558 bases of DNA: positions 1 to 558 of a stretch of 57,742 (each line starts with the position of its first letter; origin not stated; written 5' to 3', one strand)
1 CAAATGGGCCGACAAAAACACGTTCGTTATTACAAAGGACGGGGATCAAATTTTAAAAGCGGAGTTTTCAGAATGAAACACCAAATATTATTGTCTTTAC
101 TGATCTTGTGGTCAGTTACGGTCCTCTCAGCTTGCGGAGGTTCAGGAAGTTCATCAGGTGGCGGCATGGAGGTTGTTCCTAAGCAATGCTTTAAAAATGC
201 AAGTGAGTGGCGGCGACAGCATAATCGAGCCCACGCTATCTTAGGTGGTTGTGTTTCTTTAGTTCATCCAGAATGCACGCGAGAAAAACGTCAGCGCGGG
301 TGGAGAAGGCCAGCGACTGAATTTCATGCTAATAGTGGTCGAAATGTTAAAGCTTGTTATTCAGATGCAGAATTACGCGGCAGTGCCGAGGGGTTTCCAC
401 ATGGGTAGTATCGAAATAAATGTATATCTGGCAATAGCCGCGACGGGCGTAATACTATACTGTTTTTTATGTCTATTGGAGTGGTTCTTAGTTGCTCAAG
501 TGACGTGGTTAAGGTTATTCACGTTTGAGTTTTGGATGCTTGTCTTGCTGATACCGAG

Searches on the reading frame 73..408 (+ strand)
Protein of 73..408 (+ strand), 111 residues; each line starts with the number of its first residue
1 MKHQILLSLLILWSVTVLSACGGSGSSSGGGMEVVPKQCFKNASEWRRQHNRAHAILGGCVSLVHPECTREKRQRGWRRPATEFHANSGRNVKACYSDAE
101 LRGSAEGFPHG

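Call 11: search_protein_families(library=phrogs, proteins=[window:73-408:+], max_evalue=0.001)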
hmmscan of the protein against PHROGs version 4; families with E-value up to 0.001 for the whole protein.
window:73-408:+ (111 aa): 0 families

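Call 19: search_protein_families(library=pfam, proteins=[window:73-408:+], max_evalue=0.1)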
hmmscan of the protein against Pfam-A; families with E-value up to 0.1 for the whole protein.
window:73-408:+ (111 aa): 0 families

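Call 27: find_related_loci(query=window:73-408:+, collection=viral_contigs, flank=8000)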
Query window:73-408:+ (111 aa) in viral_contigs; peptide patterns used: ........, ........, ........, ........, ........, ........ (x = any residue, [..] = any of these).
13 stretches matched a pattern, but none encodes a relative of the query by tblastn (E <= 1e-3).
